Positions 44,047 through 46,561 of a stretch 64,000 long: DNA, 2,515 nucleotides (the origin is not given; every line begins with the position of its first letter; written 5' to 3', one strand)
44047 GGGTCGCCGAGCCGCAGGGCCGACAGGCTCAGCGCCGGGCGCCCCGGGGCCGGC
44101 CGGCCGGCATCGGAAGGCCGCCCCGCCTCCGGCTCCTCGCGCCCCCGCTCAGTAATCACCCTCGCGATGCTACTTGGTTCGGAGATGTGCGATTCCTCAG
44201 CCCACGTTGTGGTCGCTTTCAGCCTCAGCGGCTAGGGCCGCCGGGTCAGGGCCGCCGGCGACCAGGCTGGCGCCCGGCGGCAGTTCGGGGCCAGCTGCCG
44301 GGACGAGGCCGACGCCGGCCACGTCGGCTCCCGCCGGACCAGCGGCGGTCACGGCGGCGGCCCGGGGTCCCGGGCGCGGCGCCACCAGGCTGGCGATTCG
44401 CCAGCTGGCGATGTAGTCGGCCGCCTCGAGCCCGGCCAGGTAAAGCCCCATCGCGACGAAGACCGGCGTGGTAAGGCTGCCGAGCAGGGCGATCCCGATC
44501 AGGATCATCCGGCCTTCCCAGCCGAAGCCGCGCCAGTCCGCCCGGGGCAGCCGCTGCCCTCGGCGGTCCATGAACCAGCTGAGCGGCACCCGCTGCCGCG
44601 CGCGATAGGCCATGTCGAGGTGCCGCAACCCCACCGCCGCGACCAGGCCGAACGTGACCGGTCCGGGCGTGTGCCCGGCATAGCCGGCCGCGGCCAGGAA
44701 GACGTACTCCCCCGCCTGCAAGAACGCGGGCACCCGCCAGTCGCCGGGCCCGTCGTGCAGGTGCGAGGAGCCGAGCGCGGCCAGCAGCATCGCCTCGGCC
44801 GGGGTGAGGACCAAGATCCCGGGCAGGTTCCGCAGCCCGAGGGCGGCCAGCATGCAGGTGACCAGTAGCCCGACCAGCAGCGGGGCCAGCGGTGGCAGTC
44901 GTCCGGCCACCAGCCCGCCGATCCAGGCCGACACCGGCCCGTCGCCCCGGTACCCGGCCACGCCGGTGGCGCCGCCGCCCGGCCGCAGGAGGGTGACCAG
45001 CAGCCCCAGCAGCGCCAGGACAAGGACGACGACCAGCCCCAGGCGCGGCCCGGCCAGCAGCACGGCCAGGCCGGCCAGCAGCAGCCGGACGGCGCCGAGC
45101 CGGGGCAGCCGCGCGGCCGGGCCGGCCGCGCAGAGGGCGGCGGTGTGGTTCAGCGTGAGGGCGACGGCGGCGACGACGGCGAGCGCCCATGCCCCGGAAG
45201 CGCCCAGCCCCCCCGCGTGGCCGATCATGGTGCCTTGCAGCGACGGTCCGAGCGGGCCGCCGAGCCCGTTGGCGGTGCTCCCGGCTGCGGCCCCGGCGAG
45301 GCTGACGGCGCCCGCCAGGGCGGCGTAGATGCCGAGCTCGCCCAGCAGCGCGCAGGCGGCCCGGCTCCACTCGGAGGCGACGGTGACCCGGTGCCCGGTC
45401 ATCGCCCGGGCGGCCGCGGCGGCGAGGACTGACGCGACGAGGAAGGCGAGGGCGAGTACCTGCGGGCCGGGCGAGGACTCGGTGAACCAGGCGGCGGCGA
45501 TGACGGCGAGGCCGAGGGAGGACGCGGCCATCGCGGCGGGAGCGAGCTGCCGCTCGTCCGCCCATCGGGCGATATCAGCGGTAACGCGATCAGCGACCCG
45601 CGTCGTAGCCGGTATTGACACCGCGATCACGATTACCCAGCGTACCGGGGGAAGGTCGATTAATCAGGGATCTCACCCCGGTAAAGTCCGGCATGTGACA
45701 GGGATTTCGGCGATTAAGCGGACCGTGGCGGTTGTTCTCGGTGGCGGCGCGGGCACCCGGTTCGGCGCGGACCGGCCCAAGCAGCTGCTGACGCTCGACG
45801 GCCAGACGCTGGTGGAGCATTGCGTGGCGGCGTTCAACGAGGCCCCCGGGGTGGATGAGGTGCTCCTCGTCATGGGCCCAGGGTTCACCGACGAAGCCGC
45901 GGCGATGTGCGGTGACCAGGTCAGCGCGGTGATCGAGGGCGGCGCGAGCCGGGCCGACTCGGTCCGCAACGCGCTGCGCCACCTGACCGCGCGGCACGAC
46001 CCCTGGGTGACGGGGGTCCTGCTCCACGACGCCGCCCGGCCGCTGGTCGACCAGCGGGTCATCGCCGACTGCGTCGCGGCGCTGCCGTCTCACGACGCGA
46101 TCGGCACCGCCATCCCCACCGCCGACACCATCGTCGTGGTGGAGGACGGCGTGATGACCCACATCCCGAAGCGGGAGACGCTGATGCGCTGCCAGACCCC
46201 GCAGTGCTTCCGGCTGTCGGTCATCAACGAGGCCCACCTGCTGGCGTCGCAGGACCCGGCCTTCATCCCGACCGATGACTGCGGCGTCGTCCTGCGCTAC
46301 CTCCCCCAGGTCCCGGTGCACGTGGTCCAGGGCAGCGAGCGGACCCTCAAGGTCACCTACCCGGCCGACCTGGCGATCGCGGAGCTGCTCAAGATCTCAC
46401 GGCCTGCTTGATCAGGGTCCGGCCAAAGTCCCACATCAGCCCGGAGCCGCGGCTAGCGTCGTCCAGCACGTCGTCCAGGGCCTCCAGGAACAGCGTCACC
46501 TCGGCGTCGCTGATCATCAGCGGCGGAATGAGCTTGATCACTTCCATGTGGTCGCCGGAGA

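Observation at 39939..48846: Candidate polyprenyl-phosphate-dependent cell-envelope glycosylation / CDP-alcohol polymer cluster next to tRNA-Met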

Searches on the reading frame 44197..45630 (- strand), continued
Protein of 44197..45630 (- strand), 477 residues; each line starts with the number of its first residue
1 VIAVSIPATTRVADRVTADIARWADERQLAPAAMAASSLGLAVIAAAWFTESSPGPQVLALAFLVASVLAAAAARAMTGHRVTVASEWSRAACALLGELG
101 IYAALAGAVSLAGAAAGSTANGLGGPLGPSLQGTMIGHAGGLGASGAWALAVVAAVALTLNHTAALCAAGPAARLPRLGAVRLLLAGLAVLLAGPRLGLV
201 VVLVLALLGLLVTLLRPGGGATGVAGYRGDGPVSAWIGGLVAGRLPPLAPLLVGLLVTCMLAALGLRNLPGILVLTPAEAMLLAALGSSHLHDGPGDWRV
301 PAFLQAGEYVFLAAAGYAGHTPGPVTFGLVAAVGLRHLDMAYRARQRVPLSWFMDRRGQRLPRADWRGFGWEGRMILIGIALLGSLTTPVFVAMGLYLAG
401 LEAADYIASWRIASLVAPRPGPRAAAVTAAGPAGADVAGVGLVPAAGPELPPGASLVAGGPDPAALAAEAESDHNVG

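Call 76: find_encoding_contigs(protein=P0295, flank=10000, max_places=2)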
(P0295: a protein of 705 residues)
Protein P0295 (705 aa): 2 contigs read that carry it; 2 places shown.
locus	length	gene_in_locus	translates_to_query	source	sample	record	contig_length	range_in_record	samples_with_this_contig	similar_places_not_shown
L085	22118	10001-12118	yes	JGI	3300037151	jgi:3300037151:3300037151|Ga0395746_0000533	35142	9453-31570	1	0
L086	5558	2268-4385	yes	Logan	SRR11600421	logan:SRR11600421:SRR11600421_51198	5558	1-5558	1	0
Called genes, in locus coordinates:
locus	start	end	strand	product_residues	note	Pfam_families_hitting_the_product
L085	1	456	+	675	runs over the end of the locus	PF03190:Thioredox_DsbH, PF13899:Thioredoxin_7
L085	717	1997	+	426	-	PF00877:NLPC_P60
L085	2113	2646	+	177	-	PF27105:Rv1265_N, PF27540:Mb1296_C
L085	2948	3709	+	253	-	PF01255:Prenyltransf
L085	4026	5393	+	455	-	PF13638:PIN_4, PF02562:PhoH, PF13604:AAA_30 (weak)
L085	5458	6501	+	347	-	PF00535:Glycos_transf_2, PF10111:Glyco_tranf_2_2 (faint), PF13506:Glyco_transf_21, PF13641:Glyco_tranf_2_3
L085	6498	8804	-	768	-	PF02057:Glyco_hydro_59, PF21708:Glyco_hydro_59_C (faint)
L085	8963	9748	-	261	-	PF01128:IspD, PF12804:NTP_transf_3, PF01128:IspD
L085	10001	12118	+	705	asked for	PF19365:DUF5941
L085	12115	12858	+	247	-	PF00483:NTP_transferase, PF12804:NTP_transf_3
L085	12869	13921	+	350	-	PF00465:Fe-ADH (weak), PF13685:Fe-ADH_2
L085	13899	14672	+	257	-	-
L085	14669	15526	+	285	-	PF00535:Glycos_transf_2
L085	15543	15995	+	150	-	PF01243:PNPOx_N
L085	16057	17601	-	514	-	PF03816:LytR_cpsA_psr, PF13399:LytR_C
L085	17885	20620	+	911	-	-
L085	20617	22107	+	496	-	PF01425:Amidase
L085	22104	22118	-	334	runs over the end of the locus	PF03706:LPG_synthase_TM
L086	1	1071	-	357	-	?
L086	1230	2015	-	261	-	PF01128:IspD, PF12804:NTP_transf_3, PF01128:IspD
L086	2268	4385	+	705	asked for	PF19365:DUF5941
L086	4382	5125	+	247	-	PF00483:NTP_transferase, PF12804:NTP_transf_3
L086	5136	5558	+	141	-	?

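Call 77: find_encoding_contigs(protein=P0360, flank=10000, max_places=2)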
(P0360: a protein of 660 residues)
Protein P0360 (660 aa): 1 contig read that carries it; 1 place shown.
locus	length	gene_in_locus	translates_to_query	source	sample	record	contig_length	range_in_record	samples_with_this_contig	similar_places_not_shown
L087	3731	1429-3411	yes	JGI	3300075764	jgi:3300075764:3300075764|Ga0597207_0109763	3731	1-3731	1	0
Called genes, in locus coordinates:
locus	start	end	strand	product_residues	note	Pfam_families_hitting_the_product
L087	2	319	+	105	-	?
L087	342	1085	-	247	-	PF01128:IspD, PF12804:NTP_transf_3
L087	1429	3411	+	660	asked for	-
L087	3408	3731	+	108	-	?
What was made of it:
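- It is present even on short contigs L086/L087: calls 76, 77.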

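Call 84: list_cluster_members(proteins=[L003:9056-9748:-, L003:6562-7626:+, L003:7637-9013:+, L003:12144-14663:+, L081:9080-9790:-, L081:7807-9114:+, L081:19745-22324:+, L081:16358-17701:+])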
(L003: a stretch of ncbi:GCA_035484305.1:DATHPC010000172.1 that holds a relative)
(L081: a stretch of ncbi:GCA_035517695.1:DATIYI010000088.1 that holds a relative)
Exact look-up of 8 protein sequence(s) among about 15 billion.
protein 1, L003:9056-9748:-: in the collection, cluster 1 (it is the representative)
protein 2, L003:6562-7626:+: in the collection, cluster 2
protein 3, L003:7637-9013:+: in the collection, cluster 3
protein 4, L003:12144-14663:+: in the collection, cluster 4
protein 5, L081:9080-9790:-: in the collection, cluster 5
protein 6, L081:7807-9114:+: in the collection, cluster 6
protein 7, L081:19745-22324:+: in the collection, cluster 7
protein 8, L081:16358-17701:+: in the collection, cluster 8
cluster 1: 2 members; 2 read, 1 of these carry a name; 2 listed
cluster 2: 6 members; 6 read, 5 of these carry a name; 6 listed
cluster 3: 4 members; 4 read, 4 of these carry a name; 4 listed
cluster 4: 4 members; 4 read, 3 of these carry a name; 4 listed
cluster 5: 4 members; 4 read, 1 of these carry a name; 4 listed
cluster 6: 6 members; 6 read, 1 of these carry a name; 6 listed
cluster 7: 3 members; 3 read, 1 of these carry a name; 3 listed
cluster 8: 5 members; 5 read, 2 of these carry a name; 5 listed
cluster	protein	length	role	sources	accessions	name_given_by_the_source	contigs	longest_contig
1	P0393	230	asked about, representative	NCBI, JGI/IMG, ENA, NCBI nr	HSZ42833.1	MAG TPA: 2-C-methyl-D-erythritol 4-phosphate cytidylyltransferase [Trebonia sp.] | 2-C-methyl-D-erythritol 4-phosphate cytidylyltransferase | 2-C-methyl-D-erythritol 4-phosphate cytidylyltransferase [Trebonia sp.]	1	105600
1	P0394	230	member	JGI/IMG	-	-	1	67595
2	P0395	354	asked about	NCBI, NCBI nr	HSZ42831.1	MAG TPA: glycosyltransferase family 2 protein [Trebonia sp.] | glycosyltransferase family 2 protein [Trebonia sp.]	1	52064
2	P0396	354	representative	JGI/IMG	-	succinoglycan biosynthesis protein ExoA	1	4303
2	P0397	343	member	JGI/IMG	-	succinoglycan biosynthesis protein ExoA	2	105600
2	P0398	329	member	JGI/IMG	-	succinoglycan biosynthesis protein ExoA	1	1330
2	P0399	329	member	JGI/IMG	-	glycosyltransferase involved in cell wall biosynthesis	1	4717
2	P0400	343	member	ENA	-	-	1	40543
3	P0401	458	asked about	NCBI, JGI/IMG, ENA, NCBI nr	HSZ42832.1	MAG TPA: aspartate aminotransferase family protein [Trebonia sp.] | ornithine--oxo-acid transaminase | aspartate aminotransferase family protein [Trebonia sp.]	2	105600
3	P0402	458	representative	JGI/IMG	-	ornithine--oxo-acid transaminase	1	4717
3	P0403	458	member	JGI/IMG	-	ornithine--oxo-acid transaminase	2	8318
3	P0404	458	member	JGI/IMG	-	ornithine--oxo-acid transaminase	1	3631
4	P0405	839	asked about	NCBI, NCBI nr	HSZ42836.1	MAG TPA: hypothetical protein VK817_22980 [Trebonia sp.] | hypothetical protein [Trebonia sp.]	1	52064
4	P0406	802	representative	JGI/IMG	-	hypothetical protein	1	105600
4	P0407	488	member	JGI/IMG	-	hypothetical protein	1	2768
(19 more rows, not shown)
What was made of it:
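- On GT87 (PF09594; GT-C fold glycosyltransferases): NCBI names the orthologue a GT87 family protein (call 84).
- On GtrB/ArnC/DPM1-type polyprenyl-phosphate glycosyltransferases (GT2): JGI labels it ExoA (call 84).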

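Call 94: search_protein_families(library=ncbifam, proteins=[L083:9037-9681:-, L085:8963-9748:-, L021:9134-9850:-], max_evalue=1e-20)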
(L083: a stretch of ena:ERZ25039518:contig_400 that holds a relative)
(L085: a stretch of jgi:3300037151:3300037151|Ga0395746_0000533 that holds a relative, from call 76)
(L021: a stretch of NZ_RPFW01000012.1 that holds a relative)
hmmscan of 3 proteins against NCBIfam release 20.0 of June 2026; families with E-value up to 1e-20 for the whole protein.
L083:9037-9681:- (214 aa): 5 families
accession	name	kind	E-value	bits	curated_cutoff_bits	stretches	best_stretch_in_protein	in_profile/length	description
TIGR00453.1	ispD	equivalog_domain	1.1e-38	132.9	181.3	1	2-204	31-219/219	2-C-methyl-D-erythritol 4-phosphate cytidylyltransferase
NF001186.0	PRK00155.2-3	equivalog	5.9e-30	104.4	253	1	2-205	36-223/224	2-C-methyl-D-erythritol 4-phosphate cytidylyltransferase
NF001183.0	PRK00155.1-3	subfamily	1.6e-27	96.3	166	1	3-205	35-232/237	D-ribitol-5-phosphate cytidylyltransferase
NF006899.0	PRK09382.1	equivalog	1.4e-25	90.2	417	1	2-206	38-222/387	bifunctional 2-C-methyl-D-erythritol 4-phosphate cytidylyltransferase/2-C-methyl-D-erythritol 2,4-cyclodiphosphate synthase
NF009924.0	PRK13385.1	subfamily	2.5e-25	89.4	342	1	41-210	76-228/230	2-C-methyl-D-erythritol 4-phosphate cytidylyltransferase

L085:8963-9748:- (261 aa): 5 families
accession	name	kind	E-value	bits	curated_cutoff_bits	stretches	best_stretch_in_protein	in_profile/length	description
TIGR00453.1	ispD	equivalog_domain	1.4e-47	161.9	181.3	1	125-254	94-219/219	2-C-methyl-D-erythritol 4-phosphate cytidylyltransferase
NF001186.0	PRK00155.2-3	equivalog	4.1e-38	131.1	253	1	2-255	4-223/224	2-C-methyl-D-erythritol 4-phosphate cytidylyltransferase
NF006899.0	PRK09382.1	equivalog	6.1e-35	121.1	417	0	125-256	102-222/387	bifunctional 2-C-methyl-D-erythritol 4-phosphate cytidylyltransferase/2-C-methyl-D-erythritol 2,4-cyclodiphosphate synthase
NF001183.0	PRK00155.1-3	subfamily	1.5e-33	116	166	0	126-256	107-233/237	D-ribitol-5-phosphate cytidylyltransferase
NF009924.0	PRK13385.1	subfamily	4.5e-31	108.2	342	1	4-255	4-224/230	2-C-methyl-D-erythritol 4-phosphate cytidylyltransferase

L021:9134-9850:- (239 aa): 5 families
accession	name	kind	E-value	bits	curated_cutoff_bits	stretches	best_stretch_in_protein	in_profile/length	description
TIGR00453.1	ispD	equivalog_domain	3.5e-58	196.6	181.3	1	13-233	2-218/219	2-C-methyl-D-erythritol 4-phosphate cytidylyltransferase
NF001186.0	PRK00155.2-3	equivalog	1.2e-45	155.7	253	1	9-234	3-222/224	2-C-methyl-D-erythritol 4-phosphate cytidylyltransferase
NF001183.0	PRK00155.1-3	subfamily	2.1e-45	154.9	166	1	12-235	3-232/237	D-ribitol-5-phosphate cytidylyltransferase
NF006899.0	PRK09382.1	equivalog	2.2e-42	145.6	417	1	8-234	4-220/387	bifunctional 2-C-methyl-D-erythritol 4-phosphate cytidylyltransferase/2-C-methyl-D-erythritol 2,4-cyclodiphosphate synthase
NF009924.0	PRK13385.1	subfamily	6.6e-40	137.1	342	1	13-234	5-223/230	2-C-methyl-D-erythritol 4-phosphate cytidylyltransferase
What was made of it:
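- IspD-model scores are 33-107 bits below three genuine IspDs, and ribitol-P-model scores are 6-75 bits higher (call 94).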

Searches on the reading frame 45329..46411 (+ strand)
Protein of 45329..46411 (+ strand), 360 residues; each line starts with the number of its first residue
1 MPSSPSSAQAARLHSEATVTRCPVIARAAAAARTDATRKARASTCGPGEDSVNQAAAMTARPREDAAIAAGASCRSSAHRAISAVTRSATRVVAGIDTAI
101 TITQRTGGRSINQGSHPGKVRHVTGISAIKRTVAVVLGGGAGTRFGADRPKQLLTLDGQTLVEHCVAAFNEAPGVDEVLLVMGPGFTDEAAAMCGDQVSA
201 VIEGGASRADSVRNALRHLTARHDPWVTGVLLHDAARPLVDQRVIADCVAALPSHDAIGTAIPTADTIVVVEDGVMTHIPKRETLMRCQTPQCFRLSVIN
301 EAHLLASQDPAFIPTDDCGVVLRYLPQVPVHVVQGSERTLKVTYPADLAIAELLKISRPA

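Call 8: search_protein_families(library=pfam, proteins=[window:45329-46411:+], max_evalue=0.001)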
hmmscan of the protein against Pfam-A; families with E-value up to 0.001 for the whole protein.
window:45329-46411:+ (360 aa): 2 families
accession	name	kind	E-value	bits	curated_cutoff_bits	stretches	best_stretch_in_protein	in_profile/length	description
PF01128.25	IspD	-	1.7e-51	175.5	27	1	133-353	2-217/221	2-C-methyl-D-erythritol 4-phosphate cytidylyltransferase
PF12804.13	NTP_transf_3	-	2.7e-14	54.1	27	1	134-263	1-121/160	MobA-like NTP transferase domain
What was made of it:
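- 45695..46411 (+): IspD/TarI-family cytidylyltransferase, 238 aa. The P-loop reads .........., and K29, HDAARP, QTPQ, TDD and K219 are all conserved. PF01128 1.7e-51 (call 8).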

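Call 9: search_protein_families(library=ncbifam, proteins=[window:45329-46411:+], max_evalue=0.00001)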
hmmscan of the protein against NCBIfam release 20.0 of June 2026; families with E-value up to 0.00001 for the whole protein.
window:45329-46411:+ (360 aa): 10 families
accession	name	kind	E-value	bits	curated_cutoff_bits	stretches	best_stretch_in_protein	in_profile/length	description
TIGR00453.1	ispD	equivalog_domain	6.9e-54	182.6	181.3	1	134-353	2-217/219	2-C-methyl-D-erythritol 4-phosphate cytidylyltransferase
NF006899.0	PRK09382.1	equivalog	3.2e-40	138.5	417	1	129-353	4-218/387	bifunctional 2-C-methyl-D-erythritol 4-phosphate cytidylyltransferase/2-C-methyl-D-erythritol 2,4-cyclodiphosphate synthase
NF001186.0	PRK00155.2-3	equivalog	4.2e-40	137.5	253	1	131-354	4-221/224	2-C-methyl-D-erythritol 4-phosphate cytidylyltransferase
NF001183.0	PRK00155.1-3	subfamily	2e-37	128.8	166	1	133-352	3-228/237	D-ribitol-5-phosphate cytidylyltransferase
NF009924.0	PRK13385.1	subfamily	3.3e-32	111.9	342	1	134-352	5-220/230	2-C-methyl-D-erythritol 4-phosphate cytidylyltransferase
NF010932.0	PRK14352.1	equivalog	4.4e-07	28.9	611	1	130-254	5-128/488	bifunctional UDP-N-acetylglucosamine diphosphorylase/glucosamine-1-phosphate N-acetyltransferase GlmU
NF010933.0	PRK14353.1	equivalog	1.5e-06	27.2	505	1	130-252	4-124/453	bifunctional UDP-N-acetylglucosamine diphosphorylase/glucosamine-1-phosphate N-acetyltransferase GlmU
NF010936.0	PRK14356.1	equivalog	2.2e-06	26.9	666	1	130-251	4-122/456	bifunctional UDP-N-acetylglucosamine diphosphorylase/glucosamine-1-phosphate N-acetyltransferase GlmU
TIGR03310.1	matur_MocA_YgfJ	equivalog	3.3e-06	27.2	186.45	1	134-251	2-114/188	molybdenum cofactor cytidylyltransferase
TIGR01173.1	glmU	equivalog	8.6e-06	24.8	366.85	0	134-254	3-119/452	bifunctional UDP-N-acetylglucosamine diphosphorylase/glucosamine-1-phosphate N-acetyltransferase GlmU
